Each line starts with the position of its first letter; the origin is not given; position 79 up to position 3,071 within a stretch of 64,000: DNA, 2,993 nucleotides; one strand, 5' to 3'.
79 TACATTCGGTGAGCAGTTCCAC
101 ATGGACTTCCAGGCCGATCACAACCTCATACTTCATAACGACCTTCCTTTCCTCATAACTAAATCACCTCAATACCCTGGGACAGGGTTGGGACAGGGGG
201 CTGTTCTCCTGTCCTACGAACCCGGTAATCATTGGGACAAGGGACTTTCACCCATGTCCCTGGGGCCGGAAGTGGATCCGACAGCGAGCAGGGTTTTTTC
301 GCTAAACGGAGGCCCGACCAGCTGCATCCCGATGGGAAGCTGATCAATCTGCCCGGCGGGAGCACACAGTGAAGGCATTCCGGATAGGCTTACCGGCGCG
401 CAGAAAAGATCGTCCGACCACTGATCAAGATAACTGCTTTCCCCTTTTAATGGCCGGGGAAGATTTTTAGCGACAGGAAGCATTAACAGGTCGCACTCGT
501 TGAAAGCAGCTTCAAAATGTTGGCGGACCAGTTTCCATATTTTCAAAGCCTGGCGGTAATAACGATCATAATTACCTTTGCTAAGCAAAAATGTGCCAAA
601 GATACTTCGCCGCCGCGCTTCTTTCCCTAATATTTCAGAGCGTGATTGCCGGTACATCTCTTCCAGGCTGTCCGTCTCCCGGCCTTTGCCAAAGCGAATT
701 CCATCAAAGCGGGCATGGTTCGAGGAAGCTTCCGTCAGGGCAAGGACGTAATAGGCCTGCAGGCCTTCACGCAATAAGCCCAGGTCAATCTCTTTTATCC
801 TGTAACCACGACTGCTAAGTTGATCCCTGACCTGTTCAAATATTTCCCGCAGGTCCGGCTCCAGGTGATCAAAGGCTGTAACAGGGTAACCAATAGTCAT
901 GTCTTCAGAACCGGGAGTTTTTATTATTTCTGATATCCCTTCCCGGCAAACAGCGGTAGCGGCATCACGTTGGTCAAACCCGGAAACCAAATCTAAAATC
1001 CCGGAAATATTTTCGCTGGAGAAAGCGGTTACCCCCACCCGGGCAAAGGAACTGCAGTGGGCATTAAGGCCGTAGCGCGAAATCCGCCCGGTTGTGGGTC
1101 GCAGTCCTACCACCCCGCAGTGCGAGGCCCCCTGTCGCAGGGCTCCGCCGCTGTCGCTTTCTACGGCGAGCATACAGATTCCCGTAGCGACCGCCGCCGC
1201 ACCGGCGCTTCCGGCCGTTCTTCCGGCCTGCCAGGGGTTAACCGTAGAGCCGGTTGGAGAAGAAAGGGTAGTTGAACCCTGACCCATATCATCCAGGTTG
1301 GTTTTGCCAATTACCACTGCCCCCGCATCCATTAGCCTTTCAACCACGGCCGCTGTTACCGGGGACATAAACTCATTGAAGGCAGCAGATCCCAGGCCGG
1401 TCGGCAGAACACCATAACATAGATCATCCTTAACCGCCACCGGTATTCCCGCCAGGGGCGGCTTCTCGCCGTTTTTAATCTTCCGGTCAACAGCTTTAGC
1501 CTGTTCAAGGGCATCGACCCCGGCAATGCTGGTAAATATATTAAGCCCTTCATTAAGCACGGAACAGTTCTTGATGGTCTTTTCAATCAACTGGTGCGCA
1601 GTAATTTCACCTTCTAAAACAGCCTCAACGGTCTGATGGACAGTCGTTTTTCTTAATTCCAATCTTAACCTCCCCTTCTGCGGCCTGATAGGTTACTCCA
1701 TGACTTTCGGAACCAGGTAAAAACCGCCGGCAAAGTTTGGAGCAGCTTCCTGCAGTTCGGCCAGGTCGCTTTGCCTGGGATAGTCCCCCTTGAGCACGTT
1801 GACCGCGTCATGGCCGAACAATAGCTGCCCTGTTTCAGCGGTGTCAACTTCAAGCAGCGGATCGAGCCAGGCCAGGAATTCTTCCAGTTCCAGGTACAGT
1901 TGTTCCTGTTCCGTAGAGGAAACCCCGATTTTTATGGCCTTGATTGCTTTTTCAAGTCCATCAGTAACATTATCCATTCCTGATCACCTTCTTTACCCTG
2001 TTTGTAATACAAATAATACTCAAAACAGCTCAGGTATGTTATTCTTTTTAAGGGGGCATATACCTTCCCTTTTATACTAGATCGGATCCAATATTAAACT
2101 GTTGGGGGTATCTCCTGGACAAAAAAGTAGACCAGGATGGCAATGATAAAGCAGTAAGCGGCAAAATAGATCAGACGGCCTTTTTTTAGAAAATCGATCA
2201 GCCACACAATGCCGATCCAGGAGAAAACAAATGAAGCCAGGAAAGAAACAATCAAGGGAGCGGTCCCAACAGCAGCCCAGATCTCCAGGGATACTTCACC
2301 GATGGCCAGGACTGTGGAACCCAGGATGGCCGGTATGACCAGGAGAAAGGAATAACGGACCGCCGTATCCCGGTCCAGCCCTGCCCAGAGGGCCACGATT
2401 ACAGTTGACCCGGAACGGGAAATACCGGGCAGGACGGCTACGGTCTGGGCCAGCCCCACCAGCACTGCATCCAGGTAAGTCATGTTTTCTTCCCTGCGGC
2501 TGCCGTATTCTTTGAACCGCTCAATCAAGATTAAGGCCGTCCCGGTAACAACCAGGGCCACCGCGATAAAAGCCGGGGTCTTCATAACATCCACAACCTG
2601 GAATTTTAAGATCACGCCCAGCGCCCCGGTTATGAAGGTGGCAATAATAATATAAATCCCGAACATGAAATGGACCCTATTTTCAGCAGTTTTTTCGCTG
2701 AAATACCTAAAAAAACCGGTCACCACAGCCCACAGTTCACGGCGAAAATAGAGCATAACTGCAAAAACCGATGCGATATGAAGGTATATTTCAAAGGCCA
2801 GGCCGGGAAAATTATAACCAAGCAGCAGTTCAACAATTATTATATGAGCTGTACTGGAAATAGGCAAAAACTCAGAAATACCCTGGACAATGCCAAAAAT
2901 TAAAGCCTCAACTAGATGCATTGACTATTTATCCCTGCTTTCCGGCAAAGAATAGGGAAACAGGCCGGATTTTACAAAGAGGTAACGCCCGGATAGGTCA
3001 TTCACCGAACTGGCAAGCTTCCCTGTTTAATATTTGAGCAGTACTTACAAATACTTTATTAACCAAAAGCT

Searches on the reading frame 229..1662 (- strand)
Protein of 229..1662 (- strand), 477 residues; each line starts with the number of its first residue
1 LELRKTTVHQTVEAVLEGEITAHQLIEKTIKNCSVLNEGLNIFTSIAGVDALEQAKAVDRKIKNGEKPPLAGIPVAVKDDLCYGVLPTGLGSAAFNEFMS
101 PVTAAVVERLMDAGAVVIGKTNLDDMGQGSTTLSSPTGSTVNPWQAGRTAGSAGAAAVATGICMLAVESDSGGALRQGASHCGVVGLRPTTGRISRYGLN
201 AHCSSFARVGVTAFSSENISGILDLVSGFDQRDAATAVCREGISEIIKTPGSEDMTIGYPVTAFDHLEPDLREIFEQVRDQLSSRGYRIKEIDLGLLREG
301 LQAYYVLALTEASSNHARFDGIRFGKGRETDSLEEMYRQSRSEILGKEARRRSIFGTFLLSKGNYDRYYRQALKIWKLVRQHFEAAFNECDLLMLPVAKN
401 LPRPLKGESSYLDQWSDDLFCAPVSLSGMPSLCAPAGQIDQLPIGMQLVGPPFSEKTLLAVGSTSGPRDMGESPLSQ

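Call 15: search_protein_families(library=pfam, proteins=[window:229-1662:-])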
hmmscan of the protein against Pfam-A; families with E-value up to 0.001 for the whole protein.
window:229-1662:- (477 aa): 1 family
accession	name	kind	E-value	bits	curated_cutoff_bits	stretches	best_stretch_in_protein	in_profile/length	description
PF01425.27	Amidase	-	1.5e-99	334.5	27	1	25-459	2-445/445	Amidase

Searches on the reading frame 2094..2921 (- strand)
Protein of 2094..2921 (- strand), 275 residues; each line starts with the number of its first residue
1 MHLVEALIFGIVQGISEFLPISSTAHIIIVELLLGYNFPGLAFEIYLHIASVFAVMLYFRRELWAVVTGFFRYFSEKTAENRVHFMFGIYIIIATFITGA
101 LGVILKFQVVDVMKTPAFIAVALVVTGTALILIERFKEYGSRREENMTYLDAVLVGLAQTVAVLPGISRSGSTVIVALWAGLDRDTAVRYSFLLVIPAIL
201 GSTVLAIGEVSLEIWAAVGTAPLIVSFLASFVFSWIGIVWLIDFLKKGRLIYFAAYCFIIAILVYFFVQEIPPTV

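Call 15: search_protein_families(library=pfam, proteins=[window:2094-2921:-])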
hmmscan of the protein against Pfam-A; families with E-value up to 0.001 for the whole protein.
window:2094-2921:- (275 aa): 1 family
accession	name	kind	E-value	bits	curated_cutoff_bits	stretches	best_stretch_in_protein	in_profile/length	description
PF02673.24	BacA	-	1.9e-72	244.5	33.4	1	6-263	1-257/257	Bacitracin resistance protein BacA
